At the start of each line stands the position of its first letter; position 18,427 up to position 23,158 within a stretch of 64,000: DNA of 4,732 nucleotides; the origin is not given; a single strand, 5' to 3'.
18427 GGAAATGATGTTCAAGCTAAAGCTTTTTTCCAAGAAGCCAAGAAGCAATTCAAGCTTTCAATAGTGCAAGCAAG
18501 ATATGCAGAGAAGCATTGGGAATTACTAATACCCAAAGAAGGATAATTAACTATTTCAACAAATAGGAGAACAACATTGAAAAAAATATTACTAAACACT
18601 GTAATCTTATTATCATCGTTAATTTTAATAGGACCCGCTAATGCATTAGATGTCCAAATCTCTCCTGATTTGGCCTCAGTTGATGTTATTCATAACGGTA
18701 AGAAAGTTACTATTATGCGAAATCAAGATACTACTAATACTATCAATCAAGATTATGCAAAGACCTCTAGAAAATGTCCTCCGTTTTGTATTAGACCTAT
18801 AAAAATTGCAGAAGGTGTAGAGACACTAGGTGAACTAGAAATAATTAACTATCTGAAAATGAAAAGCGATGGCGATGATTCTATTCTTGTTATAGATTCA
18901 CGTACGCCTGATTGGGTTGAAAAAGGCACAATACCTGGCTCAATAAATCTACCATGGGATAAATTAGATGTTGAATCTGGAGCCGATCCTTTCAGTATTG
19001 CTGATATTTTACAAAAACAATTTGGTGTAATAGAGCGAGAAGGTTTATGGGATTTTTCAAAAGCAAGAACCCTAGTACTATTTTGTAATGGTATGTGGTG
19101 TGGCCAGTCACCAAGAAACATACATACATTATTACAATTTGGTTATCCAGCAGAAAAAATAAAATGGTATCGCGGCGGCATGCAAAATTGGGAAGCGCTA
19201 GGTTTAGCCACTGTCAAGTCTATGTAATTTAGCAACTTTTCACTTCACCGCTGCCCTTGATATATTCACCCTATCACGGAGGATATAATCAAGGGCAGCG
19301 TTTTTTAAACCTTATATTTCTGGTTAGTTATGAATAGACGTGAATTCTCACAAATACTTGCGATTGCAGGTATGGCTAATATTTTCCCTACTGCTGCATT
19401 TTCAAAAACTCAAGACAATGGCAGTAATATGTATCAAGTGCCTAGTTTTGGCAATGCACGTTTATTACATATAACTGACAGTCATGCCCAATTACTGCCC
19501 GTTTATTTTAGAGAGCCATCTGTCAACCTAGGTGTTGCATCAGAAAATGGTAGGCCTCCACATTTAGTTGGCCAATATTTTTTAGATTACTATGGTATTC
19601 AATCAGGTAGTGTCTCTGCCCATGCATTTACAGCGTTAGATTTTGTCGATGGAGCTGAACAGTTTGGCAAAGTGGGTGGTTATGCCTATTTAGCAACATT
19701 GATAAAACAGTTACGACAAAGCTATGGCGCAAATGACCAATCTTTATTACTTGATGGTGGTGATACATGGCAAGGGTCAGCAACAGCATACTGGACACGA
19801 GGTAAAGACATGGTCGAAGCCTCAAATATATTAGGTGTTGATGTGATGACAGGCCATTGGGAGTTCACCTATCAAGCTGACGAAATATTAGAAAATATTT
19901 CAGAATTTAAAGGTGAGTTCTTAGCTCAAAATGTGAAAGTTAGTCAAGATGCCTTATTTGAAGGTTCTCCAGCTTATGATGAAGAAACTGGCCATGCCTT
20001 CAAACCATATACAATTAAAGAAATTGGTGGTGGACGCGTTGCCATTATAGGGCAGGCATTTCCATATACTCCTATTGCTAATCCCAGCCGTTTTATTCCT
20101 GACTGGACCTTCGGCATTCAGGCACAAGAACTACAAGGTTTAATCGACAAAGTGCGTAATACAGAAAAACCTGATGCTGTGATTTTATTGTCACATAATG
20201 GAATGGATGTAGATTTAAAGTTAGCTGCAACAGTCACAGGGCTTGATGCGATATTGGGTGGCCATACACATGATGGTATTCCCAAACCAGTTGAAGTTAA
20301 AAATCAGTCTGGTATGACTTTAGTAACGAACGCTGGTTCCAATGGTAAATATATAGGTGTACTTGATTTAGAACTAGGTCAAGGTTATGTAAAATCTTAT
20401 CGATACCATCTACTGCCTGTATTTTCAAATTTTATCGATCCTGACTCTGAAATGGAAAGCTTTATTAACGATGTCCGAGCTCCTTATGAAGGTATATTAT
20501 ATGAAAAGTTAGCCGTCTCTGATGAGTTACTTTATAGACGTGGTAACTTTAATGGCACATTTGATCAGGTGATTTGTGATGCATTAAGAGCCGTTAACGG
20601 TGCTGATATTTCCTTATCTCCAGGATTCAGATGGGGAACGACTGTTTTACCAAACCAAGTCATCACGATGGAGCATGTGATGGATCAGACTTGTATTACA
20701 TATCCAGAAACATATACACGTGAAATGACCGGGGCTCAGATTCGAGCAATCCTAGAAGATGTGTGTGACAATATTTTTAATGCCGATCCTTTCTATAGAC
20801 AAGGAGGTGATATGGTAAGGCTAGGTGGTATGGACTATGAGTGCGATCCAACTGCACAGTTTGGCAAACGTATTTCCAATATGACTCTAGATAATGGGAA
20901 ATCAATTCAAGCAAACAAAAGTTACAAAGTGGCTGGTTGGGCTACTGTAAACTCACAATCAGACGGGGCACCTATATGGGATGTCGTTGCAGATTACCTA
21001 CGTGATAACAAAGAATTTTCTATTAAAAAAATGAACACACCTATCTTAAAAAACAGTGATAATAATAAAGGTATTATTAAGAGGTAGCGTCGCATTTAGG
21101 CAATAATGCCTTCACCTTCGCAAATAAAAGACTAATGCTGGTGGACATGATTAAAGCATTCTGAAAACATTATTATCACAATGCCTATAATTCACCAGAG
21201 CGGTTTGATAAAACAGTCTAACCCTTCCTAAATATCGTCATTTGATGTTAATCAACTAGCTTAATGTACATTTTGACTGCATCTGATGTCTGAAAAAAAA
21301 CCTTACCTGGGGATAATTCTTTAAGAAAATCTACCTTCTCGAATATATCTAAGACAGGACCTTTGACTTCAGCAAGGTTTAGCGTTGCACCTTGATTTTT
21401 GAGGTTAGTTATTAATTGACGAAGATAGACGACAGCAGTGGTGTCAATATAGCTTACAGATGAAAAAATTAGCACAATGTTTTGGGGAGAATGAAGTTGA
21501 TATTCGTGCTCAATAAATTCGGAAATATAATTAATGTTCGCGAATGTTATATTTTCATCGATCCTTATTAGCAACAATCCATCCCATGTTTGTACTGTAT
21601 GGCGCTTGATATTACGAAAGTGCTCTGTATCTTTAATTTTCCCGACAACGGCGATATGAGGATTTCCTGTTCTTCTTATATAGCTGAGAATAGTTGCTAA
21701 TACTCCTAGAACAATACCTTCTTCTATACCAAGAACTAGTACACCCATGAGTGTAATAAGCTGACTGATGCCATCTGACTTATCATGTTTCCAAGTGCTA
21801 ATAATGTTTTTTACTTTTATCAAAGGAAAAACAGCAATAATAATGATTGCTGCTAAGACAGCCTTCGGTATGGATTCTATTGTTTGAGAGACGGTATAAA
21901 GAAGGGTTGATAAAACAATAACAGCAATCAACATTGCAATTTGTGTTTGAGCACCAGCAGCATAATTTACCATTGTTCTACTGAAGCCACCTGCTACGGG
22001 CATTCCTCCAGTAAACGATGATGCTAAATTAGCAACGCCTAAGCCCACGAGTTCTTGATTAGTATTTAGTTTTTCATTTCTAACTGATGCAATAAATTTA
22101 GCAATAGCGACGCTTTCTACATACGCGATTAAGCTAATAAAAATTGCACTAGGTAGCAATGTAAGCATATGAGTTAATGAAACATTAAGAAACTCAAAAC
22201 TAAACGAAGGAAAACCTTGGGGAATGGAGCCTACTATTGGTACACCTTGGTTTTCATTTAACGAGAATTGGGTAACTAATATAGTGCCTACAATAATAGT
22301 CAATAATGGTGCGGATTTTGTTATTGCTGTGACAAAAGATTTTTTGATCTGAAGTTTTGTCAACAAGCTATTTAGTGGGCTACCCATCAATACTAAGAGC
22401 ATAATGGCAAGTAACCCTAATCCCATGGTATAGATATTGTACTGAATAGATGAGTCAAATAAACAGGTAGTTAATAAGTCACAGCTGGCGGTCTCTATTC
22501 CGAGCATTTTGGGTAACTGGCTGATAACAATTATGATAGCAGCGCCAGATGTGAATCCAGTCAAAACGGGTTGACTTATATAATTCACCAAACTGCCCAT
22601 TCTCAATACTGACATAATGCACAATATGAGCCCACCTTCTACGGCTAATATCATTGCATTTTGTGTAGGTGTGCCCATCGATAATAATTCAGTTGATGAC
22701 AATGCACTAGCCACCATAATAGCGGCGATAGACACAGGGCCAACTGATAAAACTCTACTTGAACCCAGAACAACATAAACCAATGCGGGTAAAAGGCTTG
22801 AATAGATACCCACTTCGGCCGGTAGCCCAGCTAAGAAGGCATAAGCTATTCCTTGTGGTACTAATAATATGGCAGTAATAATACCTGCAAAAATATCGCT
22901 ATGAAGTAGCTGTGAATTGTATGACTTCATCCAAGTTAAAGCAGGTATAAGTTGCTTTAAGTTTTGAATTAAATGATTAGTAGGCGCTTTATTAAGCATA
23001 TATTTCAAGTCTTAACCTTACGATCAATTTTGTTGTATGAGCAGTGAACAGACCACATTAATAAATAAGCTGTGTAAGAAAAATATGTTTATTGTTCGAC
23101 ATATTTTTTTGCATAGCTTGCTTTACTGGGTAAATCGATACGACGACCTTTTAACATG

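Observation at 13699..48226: Recurrent TACGTA-centred palindromic box in the promoter regions of island 2, implying one regulon linking sox, mtoX and the AlkB-like cluster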

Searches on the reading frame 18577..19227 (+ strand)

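Call 11: search_protein_families(library=pfam, proteins=[window:18577-19227:+])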
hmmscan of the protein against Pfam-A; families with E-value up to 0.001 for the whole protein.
window:18577-19227:+ (216 aa): 1 family
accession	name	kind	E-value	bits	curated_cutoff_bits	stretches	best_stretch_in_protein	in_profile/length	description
PF00581.25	Rhodanese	-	4.4e-12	46.8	22.2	1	99-207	10-101/102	Rhodanese-like domain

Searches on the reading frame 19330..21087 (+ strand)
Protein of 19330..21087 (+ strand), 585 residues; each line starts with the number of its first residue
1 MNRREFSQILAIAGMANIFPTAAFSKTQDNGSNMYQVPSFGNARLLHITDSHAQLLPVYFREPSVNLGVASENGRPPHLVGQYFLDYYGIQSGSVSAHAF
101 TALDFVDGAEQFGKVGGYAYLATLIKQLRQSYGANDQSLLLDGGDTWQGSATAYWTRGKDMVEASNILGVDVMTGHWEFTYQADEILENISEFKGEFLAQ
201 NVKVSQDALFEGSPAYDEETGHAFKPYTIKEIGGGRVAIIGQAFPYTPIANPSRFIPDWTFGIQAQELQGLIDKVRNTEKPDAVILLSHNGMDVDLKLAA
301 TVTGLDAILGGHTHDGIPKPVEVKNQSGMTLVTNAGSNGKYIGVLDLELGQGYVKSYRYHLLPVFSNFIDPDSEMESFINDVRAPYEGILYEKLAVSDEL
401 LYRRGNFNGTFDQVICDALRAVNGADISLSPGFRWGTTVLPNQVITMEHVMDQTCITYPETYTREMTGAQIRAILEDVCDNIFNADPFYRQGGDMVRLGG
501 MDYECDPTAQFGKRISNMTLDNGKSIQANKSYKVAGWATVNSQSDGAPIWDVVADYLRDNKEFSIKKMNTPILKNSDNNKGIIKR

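Call 11: search_protein_families(library=pfam, proteins=[window:19330-21087:+])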
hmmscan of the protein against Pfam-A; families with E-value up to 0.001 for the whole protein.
window:19330-21087:+ (585 aa): 2 families
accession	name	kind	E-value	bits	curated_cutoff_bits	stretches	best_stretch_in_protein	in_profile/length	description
PF02872.23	5_nucleotid_C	-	7.7e-17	62.3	23.6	1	409-548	22-154/158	5'-nucleotidase, C-terminal domain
PF00149.33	Metallophos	-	0.00025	22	21.5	0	44-315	2-190/191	Calcineurin-like phosphoesterase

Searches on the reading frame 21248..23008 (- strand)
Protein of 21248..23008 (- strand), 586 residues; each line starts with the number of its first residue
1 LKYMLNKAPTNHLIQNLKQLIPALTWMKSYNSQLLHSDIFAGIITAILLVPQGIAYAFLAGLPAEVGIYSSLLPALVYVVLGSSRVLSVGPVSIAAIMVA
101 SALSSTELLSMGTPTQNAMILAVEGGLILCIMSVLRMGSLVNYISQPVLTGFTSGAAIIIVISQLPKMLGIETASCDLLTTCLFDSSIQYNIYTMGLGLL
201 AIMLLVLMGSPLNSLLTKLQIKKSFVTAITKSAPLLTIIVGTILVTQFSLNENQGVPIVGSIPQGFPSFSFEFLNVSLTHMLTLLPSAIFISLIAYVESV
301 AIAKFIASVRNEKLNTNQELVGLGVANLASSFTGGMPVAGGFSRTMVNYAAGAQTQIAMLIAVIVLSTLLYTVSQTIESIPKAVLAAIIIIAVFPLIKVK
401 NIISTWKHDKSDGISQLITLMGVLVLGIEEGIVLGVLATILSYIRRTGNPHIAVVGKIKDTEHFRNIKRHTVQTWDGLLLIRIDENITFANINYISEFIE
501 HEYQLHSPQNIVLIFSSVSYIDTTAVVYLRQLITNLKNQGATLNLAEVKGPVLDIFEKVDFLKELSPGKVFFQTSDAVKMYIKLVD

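Call 12: search_protein_families(library=pfam, proteins=[window:21248-23008:-])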
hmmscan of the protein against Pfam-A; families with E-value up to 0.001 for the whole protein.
window:21248-23008:- (586 aa): 3 families
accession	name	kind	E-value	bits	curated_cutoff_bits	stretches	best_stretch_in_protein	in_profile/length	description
PF00916.26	Sulfate_transp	-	6.8e-93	311.9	23.2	1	35-414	1-375/380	Sulfate permease family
PF01740.26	STAS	-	1.8e-16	60.3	22.6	1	472-571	4-99/106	STAS domain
PF16983.11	MFS_MOT1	-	6.4e-06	26.9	30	1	281-392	10-107/111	Molybdate transporter of MFS superfamily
